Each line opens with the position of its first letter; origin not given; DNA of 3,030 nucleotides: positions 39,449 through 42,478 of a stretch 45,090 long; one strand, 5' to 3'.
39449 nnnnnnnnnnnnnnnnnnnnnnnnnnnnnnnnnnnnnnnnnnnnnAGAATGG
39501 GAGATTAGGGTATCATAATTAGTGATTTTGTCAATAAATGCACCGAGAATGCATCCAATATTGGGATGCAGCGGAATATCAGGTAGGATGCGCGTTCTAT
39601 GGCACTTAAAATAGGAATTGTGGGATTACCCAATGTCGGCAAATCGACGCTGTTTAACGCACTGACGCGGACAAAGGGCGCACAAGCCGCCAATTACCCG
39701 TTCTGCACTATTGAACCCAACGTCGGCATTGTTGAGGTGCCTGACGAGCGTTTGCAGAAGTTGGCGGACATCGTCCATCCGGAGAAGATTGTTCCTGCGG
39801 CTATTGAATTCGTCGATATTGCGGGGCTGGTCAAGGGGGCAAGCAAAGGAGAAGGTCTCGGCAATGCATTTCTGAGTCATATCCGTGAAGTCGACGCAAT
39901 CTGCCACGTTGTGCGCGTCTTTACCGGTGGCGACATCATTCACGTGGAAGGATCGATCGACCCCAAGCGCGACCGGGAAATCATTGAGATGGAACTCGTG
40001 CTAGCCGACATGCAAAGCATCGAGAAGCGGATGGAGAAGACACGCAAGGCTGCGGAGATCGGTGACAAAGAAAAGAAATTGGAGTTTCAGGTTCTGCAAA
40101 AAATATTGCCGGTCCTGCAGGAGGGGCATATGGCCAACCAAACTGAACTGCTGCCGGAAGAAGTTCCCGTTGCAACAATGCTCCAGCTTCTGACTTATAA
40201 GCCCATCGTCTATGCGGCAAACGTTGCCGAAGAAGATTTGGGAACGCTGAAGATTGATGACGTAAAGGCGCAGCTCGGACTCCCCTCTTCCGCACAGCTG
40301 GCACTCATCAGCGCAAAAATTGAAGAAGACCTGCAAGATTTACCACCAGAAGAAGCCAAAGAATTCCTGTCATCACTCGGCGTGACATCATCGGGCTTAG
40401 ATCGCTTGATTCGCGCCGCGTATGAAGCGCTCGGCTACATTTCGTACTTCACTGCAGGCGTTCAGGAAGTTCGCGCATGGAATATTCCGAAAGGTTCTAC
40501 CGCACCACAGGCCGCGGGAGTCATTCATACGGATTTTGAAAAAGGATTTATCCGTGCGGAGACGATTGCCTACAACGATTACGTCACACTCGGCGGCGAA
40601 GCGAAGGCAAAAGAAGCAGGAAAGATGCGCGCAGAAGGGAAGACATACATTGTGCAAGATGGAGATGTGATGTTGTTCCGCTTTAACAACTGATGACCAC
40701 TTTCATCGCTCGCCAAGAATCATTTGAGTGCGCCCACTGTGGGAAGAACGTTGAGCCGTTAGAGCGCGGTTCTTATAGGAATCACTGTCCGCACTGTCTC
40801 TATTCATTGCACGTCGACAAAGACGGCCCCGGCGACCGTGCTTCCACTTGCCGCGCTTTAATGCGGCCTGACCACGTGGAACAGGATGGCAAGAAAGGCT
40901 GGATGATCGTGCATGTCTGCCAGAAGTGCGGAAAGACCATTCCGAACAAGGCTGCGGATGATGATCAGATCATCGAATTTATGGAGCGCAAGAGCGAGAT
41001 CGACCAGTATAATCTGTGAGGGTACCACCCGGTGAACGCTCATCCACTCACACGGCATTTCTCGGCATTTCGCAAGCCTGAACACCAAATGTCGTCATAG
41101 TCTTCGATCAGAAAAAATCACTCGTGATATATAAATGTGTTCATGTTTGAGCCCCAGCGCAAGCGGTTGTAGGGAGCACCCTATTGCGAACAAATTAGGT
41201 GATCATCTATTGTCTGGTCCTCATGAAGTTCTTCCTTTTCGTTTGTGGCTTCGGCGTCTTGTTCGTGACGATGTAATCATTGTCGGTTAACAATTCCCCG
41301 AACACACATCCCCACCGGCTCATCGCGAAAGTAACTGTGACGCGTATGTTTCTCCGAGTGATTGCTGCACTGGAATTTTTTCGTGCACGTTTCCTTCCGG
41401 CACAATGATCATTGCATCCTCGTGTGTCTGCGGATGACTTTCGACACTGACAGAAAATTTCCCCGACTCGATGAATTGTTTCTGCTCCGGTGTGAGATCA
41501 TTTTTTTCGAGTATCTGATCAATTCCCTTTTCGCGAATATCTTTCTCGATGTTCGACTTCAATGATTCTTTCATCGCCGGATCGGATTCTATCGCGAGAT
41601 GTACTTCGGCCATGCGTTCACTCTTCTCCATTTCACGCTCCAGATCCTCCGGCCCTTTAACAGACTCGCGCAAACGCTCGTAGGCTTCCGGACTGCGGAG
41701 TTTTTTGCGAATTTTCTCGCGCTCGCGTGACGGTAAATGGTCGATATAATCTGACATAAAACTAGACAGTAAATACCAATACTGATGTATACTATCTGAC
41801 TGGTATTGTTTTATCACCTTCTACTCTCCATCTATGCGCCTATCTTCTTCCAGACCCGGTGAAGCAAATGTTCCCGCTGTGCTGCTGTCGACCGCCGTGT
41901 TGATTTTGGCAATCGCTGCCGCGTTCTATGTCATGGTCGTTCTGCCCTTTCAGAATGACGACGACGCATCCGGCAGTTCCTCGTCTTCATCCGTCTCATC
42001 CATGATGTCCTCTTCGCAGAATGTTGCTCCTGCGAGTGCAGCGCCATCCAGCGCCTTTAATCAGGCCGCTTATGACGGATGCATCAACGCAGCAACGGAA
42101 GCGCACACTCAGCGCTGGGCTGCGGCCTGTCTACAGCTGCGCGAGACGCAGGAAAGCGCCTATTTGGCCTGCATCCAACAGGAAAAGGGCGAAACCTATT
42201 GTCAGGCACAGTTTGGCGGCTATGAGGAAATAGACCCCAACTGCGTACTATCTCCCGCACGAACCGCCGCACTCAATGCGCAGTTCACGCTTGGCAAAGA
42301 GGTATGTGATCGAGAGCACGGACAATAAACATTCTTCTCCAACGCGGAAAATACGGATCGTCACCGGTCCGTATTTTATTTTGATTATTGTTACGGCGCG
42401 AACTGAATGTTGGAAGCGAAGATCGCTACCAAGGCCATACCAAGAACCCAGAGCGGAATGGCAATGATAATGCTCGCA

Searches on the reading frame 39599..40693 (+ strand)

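Call 63: search_protein_families(library=pfam, proteins=[window:39599-40693:+], max_evalue=0.00001)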
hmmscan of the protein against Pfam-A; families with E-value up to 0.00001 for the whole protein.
window:39599-40693:+ (364 aa): 3 families
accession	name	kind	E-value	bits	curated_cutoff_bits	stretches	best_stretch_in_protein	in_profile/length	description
PF06071.19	YchF-GTPase_C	-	7e-40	135.5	27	1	281-363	2-84/84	Protein of unknown function (DUF933)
PF01926.29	MMR_HSR1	-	1.5e-24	86.7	21.9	1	4-117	1-86/113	50S ribosome-binding GTPase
PF02421.24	FeoB_N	-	1.3e-08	35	27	1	4-52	2-49/156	Ferrous iron transport protein B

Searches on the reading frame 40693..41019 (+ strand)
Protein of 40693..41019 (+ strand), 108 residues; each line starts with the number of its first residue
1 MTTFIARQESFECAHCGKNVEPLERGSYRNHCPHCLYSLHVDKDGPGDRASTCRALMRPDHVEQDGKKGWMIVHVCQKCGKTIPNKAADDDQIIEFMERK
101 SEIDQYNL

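Call 63: search_protein_families(library=pfam, proteins=[window:40693-41019:+], max_evalue=0.00001)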
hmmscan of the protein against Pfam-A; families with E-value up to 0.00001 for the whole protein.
window:40693-41019:+ (108 aa): 1 family
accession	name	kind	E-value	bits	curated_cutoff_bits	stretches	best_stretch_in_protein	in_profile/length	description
PF12647.12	RNHCP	-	3.5e-31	107.5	24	1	9-94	2-87/90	RNHCP domain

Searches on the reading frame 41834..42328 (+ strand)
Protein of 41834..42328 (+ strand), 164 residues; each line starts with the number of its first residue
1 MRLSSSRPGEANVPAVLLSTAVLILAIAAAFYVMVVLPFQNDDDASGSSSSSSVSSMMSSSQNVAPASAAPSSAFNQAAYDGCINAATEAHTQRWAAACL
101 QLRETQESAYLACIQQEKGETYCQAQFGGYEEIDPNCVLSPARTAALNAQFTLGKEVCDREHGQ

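Call 7: search_protein_families(library=pfam, proteins=[window:41834-42328:+])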
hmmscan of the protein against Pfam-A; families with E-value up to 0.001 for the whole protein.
window:41834-42328:+ (164 aa): 0 families

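Call 78: find_encoding_contigs(protein=window:41834-42328:+, flank=10000, max_places=3)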
Protein window:41834-42328:+ (164 aa): 1 contig read that carries it; 1 place shown.
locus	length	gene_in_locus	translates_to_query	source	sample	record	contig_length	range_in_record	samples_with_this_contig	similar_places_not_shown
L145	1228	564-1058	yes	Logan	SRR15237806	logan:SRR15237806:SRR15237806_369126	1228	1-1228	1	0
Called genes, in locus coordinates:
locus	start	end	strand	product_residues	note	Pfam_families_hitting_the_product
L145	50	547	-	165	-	-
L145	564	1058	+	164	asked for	-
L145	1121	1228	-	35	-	?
